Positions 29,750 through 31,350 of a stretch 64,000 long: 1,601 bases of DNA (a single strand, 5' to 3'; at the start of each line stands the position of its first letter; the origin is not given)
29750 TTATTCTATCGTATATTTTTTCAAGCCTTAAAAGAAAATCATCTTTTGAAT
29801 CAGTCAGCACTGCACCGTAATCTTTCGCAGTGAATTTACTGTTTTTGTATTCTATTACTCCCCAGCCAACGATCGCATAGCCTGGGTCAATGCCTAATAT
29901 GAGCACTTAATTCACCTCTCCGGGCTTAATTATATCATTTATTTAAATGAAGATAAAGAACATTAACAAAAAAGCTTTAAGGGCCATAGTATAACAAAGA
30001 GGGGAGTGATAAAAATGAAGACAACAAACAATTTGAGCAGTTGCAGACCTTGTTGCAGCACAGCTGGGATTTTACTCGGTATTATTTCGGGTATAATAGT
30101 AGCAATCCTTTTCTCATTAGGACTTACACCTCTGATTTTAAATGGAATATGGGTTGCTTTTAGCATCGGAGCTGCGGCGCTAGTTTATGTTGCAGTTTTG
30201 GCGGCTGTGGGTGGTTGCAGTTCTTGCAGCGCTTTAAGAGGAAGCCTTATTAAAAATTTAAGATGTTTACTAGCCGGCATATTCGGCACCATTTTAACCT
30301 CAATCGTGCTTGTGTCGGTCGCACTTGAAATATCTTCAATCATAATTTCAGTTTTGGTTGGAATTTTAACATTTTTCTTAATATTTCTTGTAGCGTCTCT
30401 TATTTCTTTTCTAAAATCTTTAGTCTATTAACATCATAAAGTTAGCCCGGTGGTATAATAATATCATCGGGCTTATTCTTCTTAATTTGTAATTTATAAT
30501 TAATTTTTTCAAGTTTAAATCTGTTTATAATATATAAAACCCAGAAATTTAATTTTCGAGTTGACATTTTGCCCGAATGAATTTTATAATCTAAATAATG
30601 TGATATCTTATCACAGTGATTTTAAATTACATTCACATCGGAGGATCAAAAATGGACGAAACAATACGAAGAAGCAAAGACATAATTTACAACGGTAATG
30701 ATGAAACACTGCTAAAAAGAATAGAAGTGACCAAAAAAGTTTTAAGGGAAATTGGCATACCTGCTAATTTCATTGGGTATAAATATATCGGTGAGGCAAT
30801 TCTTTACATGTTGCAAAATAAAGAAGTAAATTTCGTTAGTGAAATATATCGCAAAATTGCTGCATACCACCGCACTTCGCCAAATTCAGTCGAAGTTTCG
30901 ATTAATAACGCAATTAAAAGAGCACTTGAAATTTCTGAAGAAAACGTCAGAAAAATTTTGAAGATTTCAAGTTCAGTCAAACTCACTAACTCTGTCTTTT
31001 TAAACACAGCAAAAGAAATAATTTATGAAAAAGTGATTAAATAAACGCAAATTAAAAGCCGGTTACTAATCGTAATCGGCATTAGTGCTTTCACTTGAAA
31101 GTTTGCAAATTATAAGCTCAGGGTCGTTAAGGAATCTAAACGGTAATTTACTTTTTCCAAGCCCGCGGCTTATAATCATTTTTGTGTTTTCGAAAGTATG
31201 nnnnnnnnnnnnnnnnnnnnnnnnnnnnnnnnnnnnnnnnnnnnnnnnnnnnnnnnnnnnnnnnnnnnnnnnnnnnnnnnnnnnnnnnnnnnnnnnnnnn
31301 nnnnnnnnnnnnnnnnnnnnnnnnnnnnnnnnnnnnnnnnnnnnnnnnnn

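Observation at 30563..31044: Standalone Spo0A_C DNA-binding-domain gene under a consensus promoter with a perfect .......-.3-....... operator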

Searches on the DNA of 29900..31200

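Call 96: search_rna_families(source=window, start=29900, end=31200, threshold=evalue, max_evalue=1)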
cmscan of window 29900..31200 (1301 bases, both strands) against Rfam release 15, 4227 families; matches with E-value up to 1: 0.
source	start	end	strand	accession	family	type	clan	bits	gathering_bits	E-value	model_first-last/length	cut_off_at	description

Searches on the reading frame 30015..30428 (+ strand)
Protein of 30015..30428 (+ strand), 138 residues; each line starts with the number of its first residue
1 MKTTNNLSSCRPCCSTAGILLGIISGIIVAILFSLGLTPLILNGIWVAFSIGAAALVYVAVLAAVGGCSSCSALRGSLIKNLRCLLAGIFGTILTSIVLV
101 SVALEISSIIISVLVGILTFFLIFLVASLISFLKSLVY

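Call 6: search_protein_families(library=pfam, proteins=[window:30015-30428:+], max_evalue=0.1)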
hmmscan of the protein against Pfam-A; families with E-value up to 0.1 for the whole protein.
window:30015-30428:+ (138 aa): 1 family
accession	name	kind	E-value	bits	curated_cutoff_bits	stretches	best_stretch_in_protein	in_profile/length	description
PF06298.16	PsbY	-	0.069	13.5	24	0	37-56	9-28/35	Photosystem II protein Y (PsbY)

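Call 7: search_protein_families(library=ncbifam, proteins=[window:30015-30428:+], max_evalue=0.1)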
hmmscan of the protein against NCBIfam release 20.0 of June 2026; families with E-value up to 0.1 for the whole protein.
window:30015-30428:+ (138 aa): 0 families

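Call 92: find_homologous_proteins(query=window:30015-30428:+)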
Query window:30015-30428:+ (138 aa): 14 proteins with E <= 0.001 among 678 candidates.
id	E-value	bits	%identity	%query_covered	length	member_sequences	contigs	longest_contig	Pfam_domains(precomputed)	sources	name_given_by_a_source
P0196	5.8e-70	251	99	100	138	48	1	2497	-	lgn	-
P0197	9.9e-65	234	94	100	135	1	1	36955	-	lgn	-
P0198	2.3e-43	165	70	100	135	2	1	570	-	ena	-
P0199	7.7e-40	154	64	99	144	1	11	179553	-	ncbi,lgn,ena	-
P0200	3.0e-39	152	60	100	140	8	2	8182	-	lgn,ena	-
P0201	7.4e-39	151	59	100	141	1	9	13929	-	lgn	-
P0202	1.4e-38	150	61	100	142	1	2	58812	-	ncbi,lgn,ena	-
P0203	1.0e-37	147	61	100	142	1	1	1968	-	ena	-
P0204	1.1e-37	147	61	100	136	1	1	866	-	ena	-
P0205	1.2e-37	147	61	99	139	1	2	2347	-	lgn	-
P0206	1.7e-32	130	58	99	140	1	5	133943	-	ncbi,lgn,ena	-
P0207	9.0e-32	128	56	99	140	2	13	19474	-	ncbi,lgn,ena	-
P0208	2.8e-31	126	56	99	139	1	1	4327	-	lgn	-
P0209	2.9e-29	120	54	99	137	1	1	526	-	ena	-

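Call 93: find_encoding_contigs(protein=P0199, flank=3500, max_places=1)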
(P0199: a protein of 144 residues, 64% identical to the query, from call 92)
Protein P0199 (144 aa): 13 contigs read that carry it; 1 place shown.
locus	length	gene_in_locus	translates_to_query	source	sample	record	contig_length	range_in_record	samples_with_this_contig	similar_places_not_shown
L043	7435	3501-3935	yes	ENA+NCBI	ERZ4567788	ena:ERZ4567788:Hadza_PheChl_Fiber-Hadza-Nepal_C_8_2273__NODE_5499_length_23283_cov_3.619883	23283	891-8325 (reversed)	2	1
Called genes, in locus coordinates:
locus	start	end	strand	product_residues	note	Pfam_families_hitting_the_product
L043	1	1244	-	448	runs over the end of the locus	PF02878:PGM_PMM_I, PF02879:PGM_PMM_II, PF02880:PGM_PMM_III, PF00408:PGM_PMM_IV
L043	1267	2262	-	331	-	PF05496:RuvB_N, PF06068:TIP49 (faint), PF01078:Mg_chelatase (faint), PF00004:AAA, PF07728:AAA_5, PF17864:AAA_lid_4, PF05491:WHD_RuvB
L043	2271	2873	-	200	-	PF01330:RuvA_N, PF00633:HHH (faint), PF14520:HHH_5, PF07499:RuvA_C (weak)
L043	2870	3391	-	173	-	PF02075:RuvC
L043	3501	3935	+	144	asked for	-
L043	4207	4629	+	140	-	PF08769:Spo0A_C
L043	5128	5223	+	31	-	-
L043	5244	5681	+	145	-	-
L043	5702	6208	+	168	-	-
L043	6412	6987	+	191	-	-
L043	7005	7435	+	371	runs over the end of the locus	-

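Call 94: find_encoding_contigs(protein=P0206, flank=3500, max_places=1)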
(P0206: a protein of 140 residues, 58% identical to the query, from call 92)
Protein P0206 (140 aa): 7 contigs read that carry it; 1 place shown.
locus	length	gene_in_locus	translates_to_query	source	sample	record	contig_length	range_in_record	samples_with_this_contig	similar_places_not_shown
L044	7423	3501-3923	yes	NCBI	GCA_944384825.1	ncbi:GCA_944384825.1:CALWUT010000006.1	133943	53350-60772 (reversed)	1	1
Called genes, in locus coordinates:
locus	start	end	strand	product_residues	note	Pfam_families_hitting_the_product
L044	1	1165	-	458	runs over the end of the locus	PF02878:PGM_PMM_I, PF02879:PGM_PMM_II, PF02880:PGM_PMM_III, PF00408:PGM_PMM_IV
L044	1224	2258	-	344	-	PF05496:RuvB_N, PF06068:TIP49 (faint), PF01078:Mg_chelatase (faint), PF07728:AAA_5, PF00004:AAA, PF17864:AAA_lid_4, PF05491:WHD_RuvB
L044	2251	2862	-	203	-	PF01330:RuvA_N, PF14520:HHH_5, PF07499:RuvA_C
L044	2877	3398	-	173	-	PF02075:RuvC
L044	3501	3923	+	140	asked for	-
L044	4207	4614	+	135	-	PF08769:Spo0A_C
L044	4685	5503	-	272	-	PF01551:Peptidase_M23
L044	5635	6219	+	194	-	-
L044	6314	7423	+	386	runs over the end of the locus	PF00871:Acetate_kinase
